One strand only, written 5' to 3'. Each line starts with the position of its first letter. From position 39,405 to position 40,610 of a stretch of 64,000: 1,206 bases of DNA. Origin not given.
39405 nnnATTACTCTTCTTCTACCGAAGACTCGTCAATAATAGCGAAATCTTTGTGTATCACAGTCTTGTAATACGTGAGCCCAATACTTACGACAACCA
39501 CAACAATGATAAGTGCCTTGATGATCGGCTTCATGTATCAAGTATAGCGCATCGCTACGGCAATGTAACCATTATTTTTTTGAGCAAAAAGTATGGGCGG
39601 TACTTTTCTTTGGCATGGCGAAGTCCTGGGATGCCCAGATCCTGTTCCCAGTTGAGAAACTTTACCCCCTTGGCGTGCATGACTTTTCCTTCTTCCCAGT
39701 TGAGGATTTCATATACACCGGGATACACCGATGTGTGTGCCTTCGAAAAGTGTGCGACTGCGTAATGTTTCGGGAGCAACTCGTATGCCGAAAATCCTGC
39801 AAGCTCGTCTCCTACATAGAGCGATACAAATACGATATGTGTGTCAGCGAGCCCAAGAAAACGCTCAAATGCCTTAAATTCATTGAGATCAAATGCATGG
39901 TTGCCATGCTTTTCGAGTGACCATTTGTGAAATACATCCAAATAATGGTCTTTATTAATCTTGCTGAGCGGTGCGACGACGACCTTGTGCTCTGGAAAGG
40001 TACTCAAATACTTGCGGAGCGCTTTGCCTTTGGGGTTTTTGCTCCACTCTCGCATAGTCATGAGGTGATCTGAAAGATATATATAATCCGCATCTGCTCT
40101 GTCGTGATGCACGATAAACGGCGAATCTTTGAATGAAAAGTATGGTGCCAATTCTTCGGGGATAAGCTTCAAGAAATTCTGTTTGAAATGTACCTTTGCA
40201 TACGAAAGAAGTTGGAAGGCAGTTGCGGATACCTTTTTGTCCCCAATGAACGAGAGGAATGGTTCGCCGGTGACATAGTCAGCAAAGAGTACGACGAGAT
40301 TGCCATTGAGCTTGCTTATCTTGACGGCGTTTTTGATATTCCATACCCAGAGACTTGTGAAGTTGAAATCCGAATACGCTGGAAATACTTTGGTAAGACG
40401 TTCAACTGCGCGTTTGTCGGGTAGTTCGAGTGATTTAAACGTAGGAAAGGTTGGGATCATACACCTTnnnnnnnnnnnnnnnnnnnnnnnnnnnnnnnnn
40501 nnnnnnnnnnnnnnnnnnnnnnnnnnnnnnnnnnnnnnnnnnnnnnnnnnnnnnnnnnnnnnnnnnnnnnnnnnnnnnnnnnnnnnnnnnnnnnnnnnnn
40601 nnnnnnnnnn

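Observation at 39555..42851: Putative aminoacyl-tRNA-dependent transferase (DUF2156/Fem-like) encoded two genes from lysS with an EamA transporter in between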

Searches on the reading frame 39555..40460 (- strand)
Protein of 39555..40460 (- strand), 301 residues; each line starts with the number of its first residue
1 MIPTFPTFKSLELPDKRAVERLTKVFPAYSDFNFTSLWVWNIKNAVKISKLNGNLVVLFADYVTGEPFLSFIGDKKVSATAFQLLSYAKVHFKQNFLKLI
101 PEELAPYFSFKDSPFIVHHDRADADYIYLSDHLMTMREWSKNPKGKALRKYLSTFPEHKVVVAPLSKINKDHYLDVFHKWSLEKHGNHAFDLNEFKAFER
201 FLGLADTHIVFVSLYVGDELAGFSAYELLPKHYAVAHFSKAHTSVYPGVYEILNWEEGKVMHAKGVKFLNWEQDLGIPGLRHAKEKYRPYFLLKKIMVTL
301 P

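Call 3: search_protein_families(library=pfam, proteins=[window:39555-40460:-], max_evalue=1)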
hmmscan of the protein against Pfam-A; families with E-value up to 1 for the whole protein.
window:39555-40460:- (301 aa): 1 family
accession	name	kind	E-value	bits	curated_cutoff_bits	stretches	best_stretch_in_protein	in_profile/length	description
PF09924.15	LPG_synthase_C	-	1.7e-16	60.6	27.5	1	29-298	7-297/298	Phosphatidylglycerol lysyltransferase, C-terminal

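Call 4: search_protein_families(library=ncbifam, proteins=[window:39555-40460:-], max_evalue=1)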
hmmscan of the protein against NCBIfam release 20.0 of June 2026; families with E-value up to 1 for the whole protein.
window:39555-40460:- (301 aa): 1 family
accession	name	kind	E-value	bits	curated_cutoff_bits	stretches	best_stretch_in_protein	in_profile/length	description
NF002341.0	PRK01305.1-1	equivalog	0.13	12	252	1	157-254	98-195/247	arginyltransferase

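Call 5: find_homologous_proteins(query=window:39555-40460:-, max_evalue=0.001)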
Query window:39555-40460:- (301 aa): 402 proteins with E <= 0.001 among 1214 candidates; the best 120 are listed.
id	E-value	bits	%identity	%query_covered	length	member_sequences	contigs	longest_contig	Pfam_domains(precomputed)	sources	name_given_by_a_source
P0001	5.1e-202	688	100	100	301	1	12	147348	PF09924.16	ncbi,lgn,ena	-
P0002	1.7e-127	443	64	100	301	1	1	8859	PF09924.16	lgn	-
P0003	1.8e-127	443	63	100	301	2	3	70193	PF09924.16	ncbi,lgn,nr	ncbi:MAG: DUF2156 domain-containing protein [Candidatus Pacebacteria bacterium]|nr:DUF2156 domain-co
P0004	6.3e-125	435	65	100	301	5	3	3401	PF09924.16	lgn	-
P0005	6.3e-123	428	62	100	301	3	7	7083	PF09924.16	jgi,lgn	jgi:hypothetical protein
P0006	1.8e-120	420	61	100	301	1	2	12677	PF09924.16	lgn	-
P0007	2.1e-120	420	61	100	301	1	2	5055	PF09924.16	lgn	-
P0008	6.2e-120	419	61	100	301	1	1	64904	PF09924.16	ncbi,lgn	-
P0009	4.3e-116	406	58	100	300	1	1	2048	PF09924.16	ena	-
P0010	7.2e-115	402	58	100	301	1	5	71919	PF09924.16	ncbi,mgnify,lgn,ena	mgnify:CR=1 FL=1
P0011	8.6e-114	398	58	100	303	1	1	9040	PF09924.16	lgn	-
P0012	2.4e-112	394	58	100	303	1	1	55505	PF09924.16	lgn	-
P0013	5.5e-112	392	57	100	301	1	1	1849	PF09924.16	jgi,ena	-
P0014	5.1e-107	376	63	88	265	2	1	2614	PF09924.16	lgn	-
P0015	2.9e-99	351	51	99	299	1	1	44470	PF09924.16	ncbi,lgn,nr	ncbi:MAG: DUF2156 domain-containing protein [Candidatus Pacebacteria bacterium]|nr:DUF2156 domain-co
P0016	1.2e-98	349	53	99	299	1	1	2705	PF09924.16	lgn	-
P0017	1.9e-94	335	50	99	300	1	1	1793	PF09924.16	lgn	-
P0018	2.9e-94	334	51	99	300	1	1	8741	PF09924.16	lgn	-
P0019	8.4e-94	333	50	99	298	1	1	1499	PF09924.16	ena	-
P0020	1.1e-93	332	50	100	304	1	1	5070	PF09924.16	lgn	-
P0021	1.2e-93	332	50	99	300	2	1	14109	PF09924.16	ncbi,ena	-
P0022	2.0e-93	331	49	99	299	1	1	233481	PF09924.16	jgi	-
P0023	4.9e-93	330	50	99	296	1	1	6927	PF09924.16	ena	-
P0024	3.0e-92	328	51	99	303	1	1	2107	PF09924.16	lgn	-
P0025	1.8e-90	322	48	100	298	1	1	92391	PF09924.16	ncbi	-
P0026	4.7e-90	320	49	99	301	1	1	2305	PF09924.16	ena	-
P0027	2.3e-89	318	49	99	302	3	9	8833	PF09924.16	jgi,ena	-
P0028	6.1e-89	317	50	99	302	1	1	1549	PF09924.16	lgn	-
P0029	8.2e-89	316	49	99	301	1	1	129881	PF09924.16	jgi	jgi:hypothetical protein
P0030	5.8e-87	310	49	99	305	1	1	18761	PF09924.16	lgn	-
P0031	1.1e-86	309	49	99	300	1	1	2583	PF09924.16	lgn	-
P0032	1.3e-86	309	48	99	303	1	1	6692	PF09924.16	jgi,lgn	-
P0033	1.4e-86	309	48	99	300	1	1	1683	PF09924.16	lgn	-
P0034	1.5e-86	309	47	99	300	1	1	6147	PF09924.16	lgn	-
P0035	1.6e-86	309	46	99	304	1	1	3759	PF09924.16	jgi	jgi:hypothetical protein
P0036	2.7e-86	308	47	99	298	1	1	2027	PF09924.16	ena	-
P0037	4.7e-86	307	48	99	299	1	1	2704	PF09924.16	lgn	-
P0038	8.0e-86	307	48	100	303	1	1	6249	PF09924.16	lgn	-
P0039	1.1e-85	306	47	99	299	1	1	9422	PF09924.16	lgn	-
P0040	2.5e-85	305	48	99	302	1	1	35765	PF09924.16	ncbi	-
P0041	4.0e-85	304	47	99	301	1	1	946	PF09924.16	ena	-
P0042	5.9e-85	304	46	100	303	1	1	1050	PF09924.16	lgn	-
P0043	6.0e-85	304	48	99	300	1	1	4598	PF09924.16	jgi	jgi:uncharacterized protein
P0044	6.1e-85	304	48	99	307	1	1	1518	PF09924.16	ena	-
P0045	8.1e-85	303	47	99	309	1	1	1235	PF09924.16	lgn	-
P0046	2.6e-84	302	47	99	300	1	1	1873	PF09924.16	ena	-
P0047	4.3e-84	301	48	99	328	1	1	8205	PF09924.16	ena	-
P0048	5.7e-84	300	46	99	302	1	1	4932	PF09924.16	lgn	-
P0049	9.7e-84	300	48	99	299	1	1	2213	PF09924.16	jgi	-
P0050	4.6e-83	297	47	99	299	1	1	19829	PF09924.16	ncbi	-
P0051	6.0e-83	297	46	100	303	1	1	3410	PF09924.16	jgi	jgi:hypothetical protein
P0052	8.3e-83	297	45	100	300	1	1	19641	PF09924.16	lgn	-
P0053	9.0e-83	296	48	99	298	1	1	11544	PF09924.16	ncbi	-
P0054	9.6e-83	296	48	99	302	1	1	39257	PF09924.16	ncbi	-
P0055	1.1e-82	296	46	99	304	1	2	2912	PF09924.16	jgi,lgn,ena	-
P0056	1.2e-82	296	47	99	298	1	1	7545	PF09924.16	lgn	-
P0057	2.2e-82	295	46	99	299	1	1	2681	PF09924.16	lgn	-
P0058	2.9e-82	295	47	99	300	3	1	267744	PF09924.16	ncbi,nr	ncbi:MAG: phosphatidylglycerol lysyltransferase domain-containing protein [Burkholderiales bacterium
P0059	3.0e-82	295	46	100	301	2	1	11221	PF09924.16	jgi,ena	-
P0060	3.3e-82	295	46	99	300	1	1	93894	PF09924.16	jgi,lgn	jgi:hypothetical protein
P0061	3.7e-82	294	45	99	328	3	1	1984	PF09924.16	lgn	-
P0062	3.9e-82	294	45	99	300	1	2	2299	PF09924.16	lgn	-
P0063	8.1e-82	293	47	99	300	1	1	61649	PF09924.16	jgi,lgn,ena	-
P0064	1.1e-80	290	45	99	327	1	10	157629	PF09924.16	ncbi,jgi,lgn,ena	ncbi:MAG TPA: phosphatidylglycerol lysyltransferase domain-containing protein [Candidatus Paceibacte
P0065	1.4e-80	289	48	99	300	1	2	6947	PF09924.16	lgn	-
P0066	2.7e-80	288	45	100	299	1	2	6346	PF09924.16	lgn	-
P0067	3.8e-80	288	46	99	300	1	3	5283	PF09924.16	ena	-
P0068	4.1e-79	284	44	100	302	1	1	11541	PF09924.16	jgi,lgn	-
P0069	5.1e-79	284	45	100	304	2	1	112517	PF09924.16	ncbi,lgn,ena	-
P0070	6.0e-79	284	45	99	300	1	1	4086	PF09924.16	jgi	jgi:hypothetical protein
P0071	7.1e-79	284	43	99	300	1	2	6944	PF09924.16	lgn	-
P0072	4.1e-78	281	44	99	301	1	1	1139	PF09924.16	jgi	-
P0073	2.9e-77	278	46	99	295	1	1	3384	PF09924.16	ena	-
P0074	3.4e-77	278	46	99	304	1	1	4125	PF09924.16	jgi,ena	-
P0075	1.3e-76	276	45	99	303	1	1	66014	PF09924.16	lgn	-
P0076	1.8e-76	276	43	99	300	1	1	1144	PF09924.16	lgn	-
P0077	2.7e-76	275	44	100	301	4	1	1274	PF09924.16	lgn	-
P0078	8.3e-76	274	42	99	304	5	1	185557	PF09924.16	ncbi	-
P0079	9.6e-76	273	43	99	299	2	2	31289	PF09924.16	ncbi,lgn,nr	ncbi:MAG: phosphatidylglycerol lysyltransferase domain-containing protein [Candidatus Nomurabacteria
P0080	1.1e-75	273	44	100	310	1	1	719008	PF09924.16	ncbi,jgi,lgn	ncbi:MAG: phosphatidylglycerol lysyltransferase domain-containing protein [Candidatus Paceibacterota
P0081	1.7e-75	273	44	96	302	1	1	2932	PF09924.16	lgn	-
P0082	1.4e-74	270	45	98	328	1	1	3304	PF09924.16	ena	-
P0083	1.7e-74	269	41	100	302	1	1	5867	PF09924.16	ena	-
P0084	3.2e-74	268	44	99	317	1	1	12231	PF09924.16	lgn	-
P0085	8.8e-74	267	45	99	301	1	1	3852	PF09924.16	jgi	jgi:uncharacterized protein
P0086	1.5e-73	266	43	100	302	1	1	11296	PF09924.16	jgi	-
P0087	1.7e-73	266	45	99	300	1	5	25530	PF09924.16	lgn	-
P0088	5.1e-73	264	42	95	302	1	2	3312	PF09924.16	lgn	-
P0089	6.9e-73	264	45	100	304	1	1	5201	PF09924.16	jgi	jgi:hypothetical protein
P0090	1.2e-72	263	43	99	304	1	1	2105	PF09924.16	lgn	-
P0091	4.8e-72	261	45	99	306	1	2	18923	PF09924.16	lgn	-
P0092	1.3e-71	260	44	100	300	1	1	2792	PF09924.16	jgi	jgi:hypothetical protein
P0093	3.7e-71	258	42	99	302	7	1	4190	PF09924.16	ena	-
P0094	4.9e-71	258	44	99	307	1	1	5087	PF09924.16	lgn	-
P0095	2.2e-69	253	42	92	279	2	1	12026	PF09924.16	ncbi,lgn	ncbi:MAG: phosphatidylglycerol lysyltransferase domain-containing protein [bacterium]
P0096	5.1e-69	251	43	100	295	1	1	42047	PF13480.14,PF09924.16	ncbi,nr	ncbi:MAG: phosphatidylglycerol lysyltransferase domain-containing protein [Rhodocyclaceae bacterium]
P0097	8.9e-69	251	41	99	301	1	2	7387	PF09924.16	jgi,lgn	jgi:uncharacterized protein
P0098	1.6e-67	246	41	99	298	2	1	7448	PF09924.16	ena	-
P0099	2.0e-67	246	40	100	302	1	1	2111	PF09924.16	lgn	-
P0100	1.2e-66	244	43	99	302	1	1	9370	PF09924.16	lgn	-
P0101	1.6e-66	243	40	99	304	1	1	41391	PF09924.16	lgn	-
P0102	1.6e-66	243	42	98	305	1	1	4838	PF09924.16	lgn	-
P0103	7.9e-66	241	42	99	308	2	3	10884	PF09924.16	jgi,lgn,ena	-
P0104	9.3e-66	241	42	100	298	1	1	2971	PF09924.16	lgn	-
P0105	2.0e-65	239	42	100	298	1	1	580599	PF09924.16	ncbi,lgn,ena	ncbi:MAG: phosphatidylglycerol lysyltransferase domain-containing protein [bacterium]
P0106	5.8e-64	235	40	100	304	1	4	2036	PF09924.16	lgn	-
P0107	1.3e-62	230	43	100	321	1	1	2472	PF09924.16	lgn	-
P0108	3.7e-62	229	39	100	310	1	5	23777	PF09924.16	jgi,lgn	-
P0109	1.1e-61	227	41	100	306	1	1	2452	PF09924.16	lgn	-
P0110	1.7e-61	227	41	99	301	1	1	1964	PF09924.16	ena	-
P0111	7.6e-61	224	40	100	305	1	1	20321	PF09924.16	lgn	-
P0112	1.6e-60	223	40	100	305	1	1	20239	PF09924.16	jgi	jgi:hypothetical protein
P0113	7.9e-60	221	39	99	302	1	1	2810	PF09924.16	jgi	-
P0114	1.6e-59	220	41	100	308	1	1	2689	PF09924.16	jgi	-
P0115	2.1e-59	220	40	100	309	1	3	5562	PF09924.16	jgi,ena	-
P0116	3.4e-58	216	39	100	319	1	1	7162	PF09924.16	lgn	-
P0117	7.1e-58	215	40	100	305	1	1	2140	PF09924.16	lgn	-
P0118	1.6e-57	214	40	100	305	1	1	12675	PF09924.16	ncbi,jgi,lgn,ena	ncbi:MAG: phosphatidylglycerol lysyltransferase domain-containing protein [Melioribacteraceae bacter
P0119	3.0e-57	213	40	100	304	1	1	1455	PF09924.16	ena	-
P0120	4.1e-57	212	38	100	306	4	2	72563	PF09924.16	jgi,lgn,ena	jgi:hypothetical protein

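Call 6: search_solved_structures(query=window:39555-40460:-, max_evalue=10, show_alignments=3)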
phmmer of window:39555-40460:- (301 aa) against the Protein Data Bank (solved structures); distinct sequences matched with E-value up to 10: 2.
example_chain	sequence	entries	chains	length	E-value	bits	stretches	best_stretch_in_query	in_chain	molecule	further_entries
2hqy_A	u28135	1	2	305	3.1e-15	59.8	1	8-300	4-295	conserved hypothetical protein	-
3jck_D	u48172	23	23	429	0.96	12.2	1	67-141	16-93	26S proteasome regulatory subunit RPN7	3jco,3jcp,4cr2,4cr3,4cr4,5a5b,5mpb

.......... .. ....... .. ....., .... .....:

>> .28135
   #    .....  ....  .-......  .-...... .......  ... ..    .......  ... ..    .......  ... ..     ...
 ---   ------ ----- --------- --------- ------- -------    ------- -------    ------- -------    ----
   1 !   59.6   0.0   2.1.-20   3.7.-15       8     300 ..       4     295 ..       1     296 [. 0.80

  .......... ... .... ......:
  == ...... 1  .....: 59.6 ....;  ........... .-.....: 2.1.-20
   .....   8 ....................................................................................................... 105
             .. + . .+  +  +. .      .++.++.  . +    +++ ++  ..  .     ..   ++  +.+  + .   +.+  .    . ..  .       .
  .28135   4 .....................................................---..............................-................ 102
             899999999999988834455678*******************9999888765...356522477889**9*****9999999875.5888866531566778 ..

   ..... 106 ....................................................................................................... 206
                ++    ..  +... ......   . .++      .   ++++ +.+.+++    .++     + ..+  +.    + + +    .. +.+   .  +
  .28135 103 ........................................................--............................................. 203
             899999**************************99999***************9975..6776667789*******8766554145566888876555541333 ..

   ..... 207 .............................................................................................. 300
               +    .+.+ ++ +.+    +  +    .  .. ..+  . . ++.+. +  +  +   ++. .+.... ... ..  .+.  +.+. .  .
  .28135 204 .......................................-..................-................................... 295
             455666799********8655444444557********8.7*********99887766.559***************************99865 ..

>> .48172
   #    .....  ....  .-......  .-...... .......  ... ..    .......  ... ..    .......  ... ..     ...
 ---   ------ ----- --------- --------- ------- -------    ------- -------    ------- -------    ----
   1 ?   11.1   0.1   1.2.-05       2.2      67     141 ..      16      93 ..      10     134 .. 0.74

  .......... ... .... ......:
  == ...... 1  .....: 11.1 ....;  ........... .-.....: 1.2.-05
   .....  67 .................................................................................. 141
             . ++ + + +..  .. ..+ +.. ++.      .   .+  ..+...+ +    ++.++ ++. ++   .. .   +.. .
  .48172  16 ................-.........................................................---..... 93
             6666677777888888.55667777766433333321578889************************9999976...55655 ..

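Call 8: find_related_loci(query=A1, collection=genome_contigs, flank=6000)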
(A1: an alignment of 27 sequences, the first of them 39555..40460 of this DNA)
Query A1 (301 aa) in genome_contigs; peptide patterns used: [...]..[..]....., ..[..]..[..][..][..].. (x = any residue, [..] = any of these).
444 stretches matched a pattern; 372 encode a relative of the query (tblastn E <= 1e-3); the best 80 are kept; 80 distinct loci.
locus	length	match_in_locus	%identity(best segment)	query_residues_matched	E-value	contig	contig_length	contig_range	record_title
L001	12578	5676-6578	63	1-301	4e-134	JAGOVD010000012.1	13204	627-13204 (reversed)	MAG: Candidatus Paceibacterota bacterium isolate Gw_Eff_bin_539 Gw_Eff_11240_length_13204_cov_8.064388, whole genome sho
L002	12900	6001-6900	61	1-300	3e-122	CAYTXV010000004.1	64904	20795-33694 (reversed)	MAG TPA_asm: uncultured Candidatus Saccharibacteria bacterium isolate SRP296810_co1_172 genome assembly, contig: NODE_35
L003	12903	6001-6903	58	1-301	1e-115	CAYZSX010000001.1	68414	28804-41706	MAG TPA_asm: uncultured Candidatus Saccharibacteria bacterium isolate SRP133034_co1_51 genome assembly, contig: NODE_196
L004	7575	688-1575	50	1-298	2e-99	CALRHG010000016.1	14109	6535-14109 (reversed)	MAG: Candidatus Nomurabacteria bacterium isolate MaH-09apr19-135 genome assembly, contig: MaH-09apr19-C10738, whole geno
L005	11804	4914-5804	46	1-299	4e-95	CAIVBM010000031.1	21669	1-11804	uncultured bacterium isolate AM-lipid-01-D10_bin-0933 genome assembly, contig: bin-0933:31/54, whole genome shotgun sequ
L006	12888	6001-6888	48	1-298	1e-93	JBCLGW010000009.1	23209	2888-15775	Parcubacteria group bacterium isolate SLM_LV1_02b-J04 Node_9_length_23209_cov_68.749422, whole genome shotgun sequence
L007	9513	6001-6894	49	1-300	1e-92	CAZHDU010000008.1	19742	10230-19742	MAG TPA_asm: uncultured Candidatus Saccharibacteria bacterium isolate SRP278252_co1_273 genome assembly, contig: NODE_46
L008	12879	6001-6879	46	1-295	6e-92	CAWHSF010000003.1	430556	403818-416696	MAG: Candidatus Nomurabacteria bacterium isolate MFD05512.bin.2.35 genome assembly, contig: contig_5793, whole genome sh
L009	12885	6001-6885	48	2-298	2e-90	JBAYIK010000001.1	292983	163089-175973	MAG: Candidatus Paceibacterota bacterium isolate SO_2016_GW1_29 scaffold00050_OW334_2016, whole genome shotgun sequence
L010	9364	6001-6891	46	1-299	1e-89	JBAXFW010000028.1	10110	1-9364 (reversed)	MAG: bacterium isolate ELA281 MAG281_28, whole genome shotgun sequence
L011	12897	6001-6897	46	1-300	1e-89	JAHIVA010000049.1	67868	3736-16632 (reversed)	MAG: Patescibacteria group bacterium isolate MM_PC_MetaG.mb.47 MM_PC_MetaG.mb.47_k141_1336622, whole genome shotgun sequ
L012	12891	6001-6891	47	1-299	2e-89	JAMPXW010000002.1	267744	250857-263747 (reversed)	MAG: Burkholderiales bacterium isolate R2F_R2FSRR_metabat.49 R2F_C14, whole genome shotgun sequence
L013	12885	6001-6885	47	2-298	8e-89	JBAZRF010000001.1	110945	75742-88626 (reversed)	MAG: Candidatus Paceibacterota bacterium isolate SO_2017_GW1_141 NODE_1201_length_110945_cov_1.323386_OW334_2017, whole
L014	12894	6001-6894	46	1-300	4e-88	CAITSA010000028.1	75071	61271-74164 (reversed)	uncultured bacterium isolate AlinenLipids_bin-4835 genome assembly, contig: bin-4835:28/31, whole genome shotgun sequenc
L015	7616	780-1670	45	1-299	2e-88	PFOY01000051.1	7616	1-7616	MAG: Candidatus Nomurabacteria bacterium CG_4_10_14_0_2_um_filter_30_12 CG_4_10_14_0.2_scaffold_6275_c, whole genome sho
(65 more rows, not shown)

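Call 22: find_encoding_contigs(protein=P0001, flank=10000, max_places=3)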
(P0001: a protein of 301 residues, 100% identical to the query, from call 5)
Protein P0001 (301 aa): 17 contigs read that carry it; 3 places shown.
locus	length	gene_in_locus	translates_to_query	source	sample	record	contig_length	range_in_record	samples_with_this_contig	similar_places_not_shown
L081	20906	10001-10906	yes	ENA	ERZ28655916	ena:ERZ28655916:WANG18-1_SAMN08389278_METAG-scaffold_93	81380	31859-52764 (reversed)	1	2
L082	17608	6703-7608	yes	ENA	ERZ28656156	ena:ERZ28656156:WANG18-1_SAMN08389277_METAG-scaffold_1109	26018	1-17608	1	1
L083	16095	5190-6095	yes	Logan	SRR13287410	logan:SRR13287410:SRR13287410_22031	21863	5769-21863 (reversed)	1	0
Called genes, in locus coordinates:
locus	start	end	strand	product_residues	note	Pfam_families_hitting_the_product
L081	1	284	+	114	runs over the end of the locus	PF00572:Ribosomal_L13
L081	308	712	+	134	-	PF00380:Ribosomal_S9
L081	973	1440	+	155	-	-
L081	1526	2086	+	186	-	PF01025:GrpE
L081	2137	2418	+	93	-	-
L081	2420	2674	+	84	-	-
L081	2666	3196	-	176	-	PF20803:PaaX_M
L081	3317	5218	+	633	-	PF00012:HSP70, PF06723:MreB_Mbl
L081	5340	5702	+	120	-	-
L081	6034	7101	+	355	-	PF00226:DnaJ, PF01556:DnaJ_C, PF15777:Anti-TRAP (faint), PF00684:DnaJ_CXXCXGXG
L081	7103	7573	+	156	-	-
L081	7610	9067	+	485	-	PF01336:tRNA_anti-codon, PF00152:tRNA-synt_2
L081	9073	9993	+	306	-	PF00892:EamA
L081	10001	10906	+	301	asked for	PF09924:LPG_synthase_C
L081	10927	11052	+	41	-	-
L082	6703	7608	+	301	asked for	PF09924:LPG_synthase_C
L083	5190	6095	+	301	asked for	PF09924:LPG_synthase_C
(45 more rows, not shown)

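Call 31: predict_structure(alignment_id=A1)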
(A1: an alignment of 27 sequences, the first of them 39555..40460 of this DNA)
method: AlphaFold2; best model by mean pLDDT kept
length: 301 residues; sequences in the alignment: 27
mean_pLDDT: 93.8   pTM: 0.89
mean pLDDT of the five models: 93.8, 93.1, 92.9, 90.0, 71.7
residues with pLDDT >= 90: 256; 70-90: 41; 50-70: 4; < 50: 0
segments of 3 or more residues with pLDDT < 50: none
pLDDT, mean of each block of 10 residues (from residue 1): 97 96 95 95 95 97 90 98 98 96 94 91 91 96 95 97 97 92 77 89 96 97 97 96 93 98 98 78 92 95 82
secondary structure, 60 per line:
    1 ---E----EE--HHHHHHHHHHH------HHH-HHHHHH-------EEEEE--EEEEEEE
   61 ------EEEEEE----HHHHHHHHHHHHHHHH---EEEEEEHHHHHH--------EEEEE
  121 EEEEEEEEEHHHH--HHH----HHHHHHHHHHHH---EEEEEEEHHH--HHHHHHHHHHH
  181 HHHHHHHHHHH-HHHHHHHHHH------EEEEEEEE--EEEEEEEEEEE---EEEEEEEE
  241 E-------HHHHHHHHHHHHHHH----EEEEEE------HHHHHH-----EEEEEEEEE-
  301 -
elements in order: H13-23 H34-39 E47-51 E54-60 E67-72 H77-92 E96-101 H102-107 E116-129 H130-133 H143-154 E158-164 H170-191 H193-202 E209-216 E219-229 E233-241 H249-263 E268-273 H280-285 E291-299
